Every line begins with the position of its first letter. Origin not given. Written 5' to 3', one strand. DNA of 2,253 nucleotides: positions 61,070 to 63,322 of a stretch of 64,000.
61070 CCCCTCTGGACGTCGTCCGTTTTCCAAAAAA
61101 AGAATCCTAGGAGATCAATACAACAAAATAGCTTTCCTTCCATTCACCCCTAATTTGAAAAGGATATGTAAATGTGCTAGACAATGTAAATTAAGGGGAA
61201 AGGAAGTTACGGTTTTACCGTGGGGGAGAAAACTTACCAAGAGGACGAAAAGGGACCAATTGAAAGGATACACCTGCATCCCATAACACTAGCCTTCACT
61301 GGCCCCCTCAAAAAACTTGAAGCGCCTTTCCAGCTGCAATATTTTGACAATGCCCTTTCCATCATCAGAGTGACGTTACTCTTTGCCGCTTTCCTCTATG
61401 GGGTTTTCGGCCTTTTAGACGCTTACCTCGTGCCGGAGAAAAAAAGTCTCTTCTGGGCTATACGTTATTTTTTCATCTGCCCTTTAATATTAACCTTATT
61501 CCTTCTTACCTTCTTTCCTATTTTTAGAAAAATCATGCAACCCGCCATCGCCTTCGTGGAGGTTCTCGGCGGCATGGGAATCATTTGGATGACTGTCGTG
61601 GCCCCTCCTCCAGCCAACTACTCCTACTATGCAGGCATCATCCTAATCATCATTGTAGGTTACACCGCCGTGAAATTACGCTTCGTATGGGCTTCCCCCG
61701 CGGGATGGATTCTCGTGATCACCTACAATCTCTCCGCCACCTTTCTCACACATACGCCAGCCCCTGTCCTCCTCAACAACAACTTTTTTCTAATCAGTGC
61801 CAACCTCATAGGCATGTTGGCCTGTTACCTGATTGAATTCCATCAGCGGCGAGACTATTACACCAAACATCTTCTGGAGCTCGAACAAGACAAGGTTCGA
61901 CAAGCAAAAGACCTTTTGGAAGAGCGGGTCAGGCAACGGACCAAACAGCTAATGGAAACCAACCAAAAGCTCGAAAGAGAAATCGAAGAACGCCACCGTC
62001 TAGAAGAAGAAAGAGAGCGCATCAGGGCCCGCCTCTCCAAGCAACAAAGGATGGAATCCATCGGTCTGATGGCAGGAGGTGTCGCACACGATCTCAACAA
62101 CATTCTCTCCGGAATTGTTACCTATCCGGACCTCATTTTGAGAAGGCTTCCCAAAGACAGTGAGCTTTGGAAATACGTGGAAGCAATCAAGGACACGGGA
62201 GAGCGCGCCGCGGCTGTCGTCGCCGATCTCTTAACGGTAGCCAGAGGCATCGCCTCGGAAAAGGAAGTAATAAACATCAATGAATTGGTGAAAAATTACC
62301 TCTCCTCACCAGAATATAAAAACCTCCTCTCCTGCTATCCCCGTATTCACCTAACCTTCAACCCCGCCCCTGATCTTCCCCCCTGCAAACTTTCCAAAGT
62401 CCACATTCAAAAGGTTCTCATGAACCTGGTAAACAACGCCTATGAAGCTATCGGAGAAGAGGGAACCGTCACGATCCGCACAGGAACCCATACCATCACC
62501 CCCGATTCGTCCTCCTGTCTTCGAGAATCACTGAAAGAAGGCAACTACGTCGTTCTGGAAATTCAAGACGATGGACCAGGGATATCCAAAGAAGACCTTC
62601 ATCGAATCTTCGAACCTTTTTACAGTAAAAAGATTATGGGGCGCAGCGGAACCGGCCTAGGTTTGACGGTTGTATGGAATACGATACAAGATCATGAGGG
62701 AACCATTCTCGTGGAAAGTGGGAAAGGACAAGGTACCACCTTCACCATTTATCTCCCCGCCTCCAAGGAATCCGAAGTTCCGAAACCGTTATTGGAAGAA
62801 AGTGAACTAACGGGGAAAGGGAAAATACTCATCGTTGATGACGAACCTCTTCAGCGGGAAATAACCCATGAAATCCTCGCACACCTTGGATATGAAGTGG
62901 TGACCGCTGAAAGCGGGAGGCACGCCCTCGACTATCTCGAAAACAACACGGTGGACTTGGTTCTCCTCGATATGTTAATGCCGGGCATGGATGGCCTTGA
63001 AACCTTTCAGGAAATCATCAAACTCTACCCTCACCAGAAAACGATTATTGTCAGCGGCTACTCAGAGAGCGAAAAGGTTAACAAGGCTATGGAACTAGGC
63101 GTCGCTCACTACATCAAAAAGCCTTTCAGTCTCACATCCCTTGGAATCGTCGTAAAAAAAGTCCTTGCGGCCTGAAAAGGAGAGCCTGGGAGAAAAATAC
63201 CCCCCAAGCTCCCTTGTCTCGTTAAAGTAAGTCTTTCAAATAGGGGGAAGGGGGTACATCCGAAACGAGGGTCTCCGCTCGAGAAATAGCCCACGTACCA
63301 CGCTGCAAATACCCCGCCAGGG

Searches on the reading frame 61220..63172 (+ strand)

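Call 25: search_protein_families(library=ncbifam, proteins=[window:61220-63172:+], max_evalue=1e-20)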
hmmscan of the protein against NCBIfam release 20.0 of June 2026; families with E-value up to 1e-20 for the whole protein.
window:61220-63172:+ (651 aa): 29 families (the best 25 are shown)
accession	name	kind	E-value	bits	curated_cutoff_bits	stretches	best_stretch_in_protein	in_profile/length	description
NF010411.0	PRK13837.1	equivalog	8.8e-77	258.9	647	1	239-650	408-813/828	two-component system VirA-like sensor kinase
NF046020.1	HisKinCckABruc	equivalog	3.7e-75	253.4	1000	1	264-649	463-867/868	cell cycle histidine kinase CckA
NF046026.1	HisKinCckACaul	equivalog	6.6e-70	236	1000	1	265-650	286-677/678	cell cycle histidine kinase CckA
NF010076.0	PRK13557.1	subfamily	2.3e-64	217.8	631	1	270-649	152-533/540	histidine kinase famiy protein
TIGR02956.1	TMAO_torS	equivalog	1.6e-50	172.2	676.5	1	222-649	414-820/967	TMAO reductase system sensor histidine kinase/response regulator TorS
NF052573.1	HisKinEspAMyxo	equivalog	1.8e-47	161.8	1400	1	259-614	362-715/755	serine histidine kinase EspA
NF052574.1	HisKinEspCMyxo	equivalog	9.2e-47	159.7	1200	1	263-624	399-758/785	serine histidine kinase EspC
NF008468.0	PRK11360.1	equivalog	3.6e-46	157.7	646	1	264-518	379-612/616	two-component system sensor histidine kinase AtoS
NF007688.0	PRK10364.1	equivalog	1.3e-35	123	479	1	259-517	218-454/460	two-component system sensor histidine kinase ZraS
NF047466.1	hybrid_RR_LvrB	exception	3.6e-35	121.8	500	1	238-514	106-376/377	hybrid histidine kinase/response regulator LvrB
NF008302.0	PRK11091.1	equivalog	4.2e-35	121.1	838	1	288-649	290-643/779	aerobic respiration two-component sensor histidine kinase ArcB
NF011874.0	PRK15347.1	equivalog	9.2e-35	119.9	852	0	535-642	692-803/921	two component system sensor kinase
NF008099.0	PRK10841.1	equivalog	2.3e-33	115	920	0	535-642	826-933/949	two-component system sensor histidine kinase RcsC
NF008543.0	PRK11466.1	equivalog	2.9e-31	108.2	982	1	231-645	396-794/914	TMAO reductase system sensor histidine kinase/response regulator TorS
NF041947.1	LuxQ_Vibrio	equivalog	7.7e-30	103.4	1200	1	269-613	464-802/843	quorum-sensing autoinducer 2 sensor kinase/phosphatase LuxQ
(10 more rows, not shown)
